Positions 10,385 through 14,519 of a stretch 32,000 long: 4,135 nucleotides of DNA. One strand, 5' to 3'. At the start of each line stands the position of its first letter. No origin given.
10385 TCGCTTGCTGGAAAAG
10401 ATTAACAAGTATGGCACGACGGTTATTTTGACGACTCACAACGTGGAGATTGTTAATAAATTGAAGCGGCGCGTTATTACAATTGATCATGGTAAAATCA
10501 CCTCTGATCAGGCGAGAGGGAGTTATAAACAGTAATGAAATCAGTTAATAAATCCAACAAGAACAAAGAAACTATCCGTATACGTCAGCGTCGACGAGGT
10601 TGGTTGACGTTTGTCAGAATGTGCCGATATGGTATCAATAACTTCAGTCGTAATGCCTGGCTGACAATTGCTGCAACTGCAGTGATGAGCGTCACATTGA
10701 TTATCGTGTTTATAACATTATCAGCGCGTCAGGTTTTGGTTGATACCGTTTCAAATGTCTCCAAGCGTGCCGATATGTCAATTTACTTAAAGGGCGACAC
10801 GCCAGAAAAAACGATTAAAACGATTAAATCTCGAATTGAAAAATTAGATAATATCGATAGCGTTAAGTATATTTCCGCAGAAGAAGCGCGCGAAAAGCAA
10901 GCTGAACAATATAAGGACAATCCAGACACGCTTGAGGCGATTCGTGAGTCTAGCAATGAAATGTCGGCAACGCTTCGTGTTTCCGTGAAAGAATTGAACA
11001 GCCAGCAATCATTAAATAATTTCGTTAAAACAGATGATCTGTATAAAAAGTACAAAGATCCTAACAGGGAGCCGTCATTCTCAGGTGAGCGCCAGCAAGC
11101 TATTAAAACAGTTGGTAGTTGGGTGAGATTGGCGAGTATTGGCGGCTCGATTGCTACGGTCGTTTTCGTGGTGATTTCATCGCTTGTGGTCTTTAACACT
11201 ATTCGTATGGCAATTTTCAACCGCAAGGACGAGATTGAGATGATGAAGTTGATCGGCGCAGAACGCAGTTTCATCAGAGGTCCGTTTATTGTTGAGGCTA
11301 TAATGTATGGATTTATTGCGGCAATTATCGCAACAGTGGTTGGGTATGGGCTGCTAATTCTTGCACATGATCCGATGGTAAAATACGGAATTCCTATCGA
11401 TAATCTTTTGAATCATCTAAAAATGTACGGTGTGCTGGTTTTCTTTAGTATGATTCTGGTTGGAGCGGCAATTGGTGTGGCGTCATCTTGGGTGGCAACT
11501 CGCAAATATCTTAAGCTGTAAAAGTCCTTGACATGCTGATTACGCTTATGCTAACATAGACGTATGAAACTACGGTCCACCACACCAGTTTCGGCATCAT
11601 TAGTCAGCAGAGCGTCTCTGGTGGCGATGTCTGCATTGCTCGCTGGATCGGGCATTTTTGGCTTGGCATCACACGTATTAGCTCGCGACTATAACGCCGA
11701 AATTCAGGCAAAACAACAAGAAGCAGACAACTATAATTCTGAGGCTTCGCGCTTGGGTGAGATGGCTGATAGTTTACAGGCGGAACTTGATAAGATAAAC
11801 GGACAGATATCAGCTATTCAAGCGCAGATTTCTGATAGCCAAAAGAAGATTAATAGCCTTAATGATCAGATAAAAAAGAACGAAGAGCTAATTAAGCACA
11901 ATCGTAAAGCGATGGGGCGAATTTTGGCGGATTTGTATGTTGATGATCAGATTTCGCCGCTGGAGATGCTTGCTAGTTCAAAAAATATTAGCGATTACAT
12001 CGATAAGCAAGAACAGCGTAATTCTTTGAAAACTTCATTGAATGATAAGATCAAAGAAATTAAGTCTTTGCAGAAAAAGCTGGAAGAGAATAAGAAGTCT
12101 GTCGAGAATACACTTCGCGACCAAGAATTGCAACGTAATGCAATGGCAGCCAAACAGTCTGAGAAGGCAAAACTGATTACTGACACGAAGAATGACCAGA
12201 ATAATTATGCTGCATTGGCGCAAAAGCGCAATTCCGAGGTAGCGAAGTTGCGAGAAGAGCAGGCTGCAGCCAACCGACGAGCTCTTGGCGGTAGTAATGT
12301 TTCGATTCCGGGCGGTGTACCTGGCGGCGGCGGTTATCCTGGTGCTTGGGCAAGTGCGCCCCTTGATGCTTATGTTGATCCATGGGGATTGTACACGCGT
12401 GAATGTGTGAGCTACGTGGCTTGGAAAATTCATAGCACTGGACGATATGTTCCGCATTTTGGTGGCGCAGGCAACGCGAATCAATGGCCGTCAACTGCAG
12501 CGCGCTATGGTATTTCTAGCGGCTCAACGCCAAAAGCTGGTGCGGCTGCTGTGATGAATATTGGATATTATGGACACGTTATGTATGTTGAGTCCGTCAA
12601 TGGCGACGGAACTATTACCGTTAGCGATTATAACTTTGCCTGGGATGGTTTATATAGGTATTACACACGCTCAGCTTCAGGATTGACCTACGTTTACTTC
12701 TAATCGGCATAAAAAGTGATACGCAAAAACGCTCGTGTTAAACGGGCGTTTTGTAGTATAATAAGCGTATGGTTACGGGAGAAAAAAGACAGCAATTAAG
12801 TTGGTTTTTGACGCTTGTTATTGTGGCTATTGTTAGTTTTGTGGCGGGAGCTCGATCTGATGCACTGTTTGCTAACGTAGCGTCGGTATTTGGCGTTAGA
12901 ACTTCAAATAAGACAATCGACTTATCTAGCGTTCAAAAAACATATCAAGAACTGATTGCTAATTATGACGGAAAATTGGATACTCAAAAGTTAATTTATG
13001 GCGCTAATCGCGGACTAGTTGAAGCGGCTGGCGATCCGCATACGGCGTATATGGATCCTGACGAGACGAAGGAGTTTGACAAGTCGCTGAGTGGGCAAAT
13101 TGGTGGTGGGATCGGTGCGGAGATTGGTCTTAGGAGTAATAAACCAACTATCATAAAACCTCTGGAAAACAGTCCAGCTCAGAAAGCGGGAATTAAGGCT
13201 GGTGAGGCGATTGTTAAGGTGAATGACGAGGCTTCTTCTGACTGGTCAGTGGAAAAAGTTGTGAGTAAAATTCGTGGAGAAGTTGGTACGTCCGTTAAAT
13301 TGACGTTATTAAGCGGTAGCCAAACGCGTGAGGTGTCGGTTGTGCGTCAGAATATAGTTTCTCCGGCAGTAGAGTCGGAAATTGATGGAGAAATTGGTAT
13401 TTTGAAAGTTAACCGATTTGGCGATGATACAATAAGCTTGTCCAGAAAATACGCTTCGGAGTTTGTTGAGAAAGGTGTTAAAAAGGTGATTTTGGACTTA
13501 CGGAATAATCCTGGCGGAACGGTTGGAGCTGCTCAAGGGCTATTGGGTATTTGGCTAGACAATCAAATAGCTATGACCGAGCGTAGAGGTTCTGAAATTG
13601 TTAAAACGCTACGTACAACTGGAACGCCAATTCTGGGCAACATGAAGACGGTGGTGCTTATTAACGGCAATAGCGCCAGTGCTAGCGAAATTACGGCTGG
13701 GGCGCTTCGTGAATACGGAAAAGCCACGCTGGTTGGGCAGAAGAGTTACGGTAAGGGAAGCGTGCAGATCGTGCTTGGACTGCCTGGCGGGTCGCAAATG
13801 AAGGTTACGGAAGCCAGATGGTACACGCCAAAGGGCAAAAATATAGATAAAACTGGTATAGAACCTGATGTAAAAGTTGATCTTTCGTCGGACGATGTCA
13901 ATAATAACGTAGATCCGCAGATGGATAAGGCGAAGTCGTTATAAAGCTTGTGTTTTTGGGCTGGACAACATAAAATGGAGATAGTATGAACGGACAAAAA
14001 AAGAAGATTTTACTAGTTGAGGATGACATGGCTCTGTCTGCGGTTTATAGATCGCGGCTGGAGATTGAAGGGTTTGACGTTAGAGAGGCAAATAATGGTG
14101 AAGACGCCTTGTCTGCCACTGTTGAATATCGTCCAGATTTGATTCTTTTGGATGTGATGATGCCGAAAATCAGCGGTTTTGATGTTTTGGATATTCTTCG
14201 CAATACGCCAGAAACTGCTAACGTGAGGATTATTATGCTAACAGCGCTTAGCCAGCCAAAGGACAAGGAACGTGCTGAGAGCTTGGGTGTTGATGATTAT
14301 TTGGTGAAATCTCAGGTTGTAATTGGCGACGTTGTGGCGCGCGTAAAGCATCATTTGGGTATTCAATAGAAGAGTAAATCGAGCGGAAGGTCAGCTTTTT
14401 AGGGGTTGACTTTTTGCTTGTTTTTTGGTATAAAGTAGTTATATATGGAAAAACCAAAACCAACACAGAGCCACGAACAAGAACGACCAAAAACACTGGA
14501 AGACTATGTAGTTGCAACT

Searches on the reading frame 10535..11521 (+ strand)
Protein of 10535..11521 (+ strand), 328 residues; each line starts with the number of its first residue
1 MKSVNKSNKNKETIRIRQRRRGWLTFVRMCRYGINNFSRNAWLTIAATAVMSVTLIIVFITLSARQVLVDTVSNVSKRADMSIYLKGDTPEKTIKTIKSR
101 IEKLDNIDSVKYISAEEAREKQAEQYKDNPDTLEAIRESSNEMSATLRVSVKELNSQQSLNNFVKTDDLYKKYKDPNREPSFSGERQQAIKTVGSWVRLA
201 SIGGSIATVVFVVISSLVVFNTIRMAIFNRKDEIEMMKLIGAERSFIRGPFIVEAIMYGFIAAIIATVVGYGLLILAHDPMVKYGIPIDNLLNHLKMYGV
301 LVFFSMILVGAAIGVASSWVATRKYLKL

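Call 68: search_protein_families(library=pfam, proteins=[window:10535-11521:+], max_evalue=0.001)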
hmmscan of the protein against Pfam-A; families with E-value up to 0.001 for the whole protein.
window:10535-11521:+ (328 aa): 2 families
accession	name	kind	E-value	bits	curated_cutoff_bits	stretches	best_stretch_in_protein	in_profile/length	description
PF02687.27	FtsX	-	6.5e-20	71.8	25.5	1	206-327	2-117/120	FtsX-like permease C-terminal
PF18075.7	FtsX_ECD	-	2.4e-15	57.4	23.5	1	81-165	3-88/96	FtsX extracellular domain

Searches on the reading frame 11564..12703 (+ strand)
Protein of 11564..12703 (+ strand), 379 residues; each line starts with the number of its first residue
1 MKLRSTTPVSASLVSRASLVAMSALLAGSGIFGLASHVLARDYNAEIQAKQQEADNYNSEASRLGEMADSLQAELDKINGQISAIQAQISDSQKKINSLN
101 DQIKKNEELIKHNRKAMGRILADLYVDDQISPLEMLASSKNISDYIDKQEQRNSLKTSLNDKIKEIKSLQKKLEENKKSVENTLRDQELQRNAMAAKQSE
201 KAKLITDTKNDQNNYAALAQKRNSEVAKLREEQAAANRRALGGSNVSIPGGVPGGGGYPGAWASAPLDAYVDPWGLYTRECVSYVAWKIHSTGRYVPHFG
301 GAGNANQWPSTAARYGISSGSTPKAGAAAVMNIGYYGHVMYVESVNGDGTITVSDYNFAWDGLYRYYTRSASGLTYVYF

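Call 70: search_protein_families(library=pfam, proteins=[window:11564-12703:+], max_evalue=0.001)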
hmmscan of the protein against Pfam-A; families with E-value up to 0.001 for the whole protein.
window:11564-12703:+ (379 aa): 2 families
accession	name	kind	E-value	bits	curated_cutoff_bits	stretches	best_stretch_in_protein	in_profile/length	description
PF05257.22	CHAP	-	2.1e-17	63.8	26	1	273-357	3-81/81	CHAP domain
PF11932.13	DUF3450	-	0.00016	21.5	32.6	1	41-124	26-109/241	Protein of unknown function (DUF3450)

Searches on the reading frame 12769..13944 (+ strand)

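Call 70: search_protein_families(library=pfam, proteins=[window:12769-13944:+], max_evalue=0.001)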
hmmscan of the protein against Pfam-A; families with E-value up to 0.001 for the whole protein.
window:12769-13944:+ (391 aa): 5 families
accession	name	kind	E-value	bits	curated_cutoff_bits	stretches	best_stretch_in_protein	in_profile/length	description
PF03572.23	Peptidase_S41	-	5e-42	143.7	24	1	209-370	2-165/165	Peptidase family S41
PF17820.7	PDZ_6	-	1.4e-09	38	27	1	132-180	6-52/54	PDZ domain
PF00595.29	PDZ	-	1.8e-09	38.3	23.2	1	110-180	7-80/81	PDZ domain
PF13180.12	PDZ_2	-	7.6e-09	36.2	27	1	113-191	1-78/80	PDZ domain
PF22694.1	CtpB_N-like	-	2.5e-07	31.5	27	1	46-97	32-83/85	Activating protease CtpB N-terminal domain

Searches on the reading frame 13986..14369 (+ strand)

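Call 70: search_protein_families(library=pfam, proteins=[window:13986-14369:+], max_evalue=0.001)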
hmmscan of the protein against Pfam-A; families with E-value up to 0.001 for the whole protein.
window:13986-14369:+ (127 aa): 1 family
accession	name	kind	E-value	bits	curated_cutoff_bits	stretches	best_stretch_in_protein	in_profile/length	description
PF00072.30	Response_reg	-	6.5e-25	87.9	30.2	1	8-109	1-100/111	Response regulator receiver domain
